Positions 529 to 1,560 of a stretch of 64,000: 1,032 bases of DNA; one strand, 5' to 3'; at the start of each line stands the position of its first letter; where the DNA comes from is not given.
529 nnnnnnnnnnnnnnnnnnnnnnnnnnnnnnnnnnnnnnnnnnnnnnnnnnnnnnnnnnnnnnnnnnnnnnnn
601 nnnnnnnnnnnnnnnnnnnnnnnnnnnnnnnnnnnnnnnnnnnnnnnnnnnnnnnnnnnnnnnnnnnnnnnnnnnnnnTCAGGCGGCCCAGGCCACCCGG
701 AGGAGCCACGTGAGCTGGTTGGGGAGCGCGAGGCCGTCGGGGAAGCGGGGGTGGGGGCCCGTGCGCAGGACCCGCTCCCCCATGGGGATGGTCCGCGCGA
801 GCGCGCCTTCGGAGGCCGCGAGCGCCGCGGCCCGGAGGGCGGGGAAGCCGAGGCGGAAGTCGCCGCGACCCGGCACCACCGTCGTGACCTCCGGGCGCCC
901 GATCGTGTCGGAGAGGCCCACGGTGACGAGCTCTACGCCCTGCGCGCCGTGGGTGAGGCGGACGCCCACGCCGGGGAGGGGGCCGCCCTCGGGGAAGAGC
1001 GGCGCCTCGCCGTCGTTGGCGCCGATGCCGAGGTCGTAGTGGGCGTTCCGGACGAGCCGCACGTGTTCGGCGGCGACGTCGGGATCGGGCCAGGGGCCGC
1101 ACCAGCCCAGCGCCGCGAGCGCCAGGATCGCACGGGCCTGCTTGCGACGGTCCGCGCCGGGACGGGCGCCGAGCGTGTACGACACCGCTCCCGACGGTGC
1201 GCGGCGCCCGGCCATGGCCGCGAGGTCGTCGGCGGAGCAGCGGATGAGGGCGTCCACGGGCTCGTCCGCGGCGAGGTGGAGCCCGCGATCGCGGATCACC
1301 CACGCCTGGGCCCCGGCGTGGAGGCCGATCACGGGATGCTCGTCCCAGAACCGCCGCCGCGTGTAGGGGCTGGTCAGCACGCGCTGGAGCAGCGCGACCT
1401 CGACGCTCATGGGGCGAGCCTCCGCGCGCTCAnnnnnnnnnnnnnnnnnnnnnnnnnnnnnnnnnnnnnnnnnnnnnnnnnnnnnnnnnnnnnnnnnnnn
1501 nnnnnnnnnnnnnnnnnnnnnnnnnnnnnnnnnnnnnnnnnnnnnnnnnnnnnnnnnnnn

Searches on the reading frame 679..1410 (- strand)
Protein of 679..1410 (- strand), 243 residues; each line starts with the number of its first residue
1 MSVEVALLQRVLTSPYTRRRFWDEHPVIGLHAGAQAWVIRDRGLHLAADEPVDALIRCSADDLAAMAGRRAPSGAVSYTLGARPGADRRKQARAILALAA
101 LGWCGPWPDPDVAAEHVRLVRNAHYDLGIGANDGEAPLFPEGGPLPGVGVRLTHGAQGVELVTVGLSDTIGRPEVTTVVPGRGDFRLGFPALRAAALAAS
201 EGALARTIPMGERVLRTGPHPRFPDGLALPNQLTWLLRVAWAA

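Call 46: search_protein_families(library=pfam, proteins=[window:679-1410:-], max_evalue=0.0001)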
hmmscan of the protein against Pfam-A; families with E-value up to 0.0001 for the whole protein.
window:679-1410:- (243 aa): 0 families

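Call 55: find_encoding_contigs(protein=window:679-1410:-, flank=10000, max_places=4)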
Protein window:679-1410:- (243 aa): 1 contig read that carries it; 1 place shown.
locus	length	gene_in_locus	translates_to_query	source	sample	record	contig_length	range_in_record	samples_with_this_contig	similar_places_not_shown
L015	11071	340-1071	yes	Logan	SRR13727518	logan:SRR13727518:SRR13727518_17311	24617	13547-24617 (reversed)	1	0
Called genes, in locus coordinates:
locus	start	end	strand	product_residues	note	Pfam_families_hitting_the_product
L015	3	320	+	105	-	?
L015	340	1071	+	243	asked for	-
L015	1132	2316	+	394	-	PF07690:MFS_1, PF13000:Acatn (faint)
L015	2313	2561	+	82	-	PF17653:DUF5522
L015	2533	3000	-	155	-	PF00462:Glutaredoxin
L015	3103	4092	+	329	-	PF13367:PrsW-protease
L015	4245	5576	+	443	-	PF28492:Beta_helix_4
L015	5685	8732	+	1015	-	PF13620:CarboxypepD_reg, PF13715:CarbopepD_reg_2 (weak), PF07715:Plug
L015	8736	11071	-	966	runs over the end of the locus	PF00595:PDZ, PF13180:PDZ_2, PF17820:PDZ_6, PF03572:Peptidase_S41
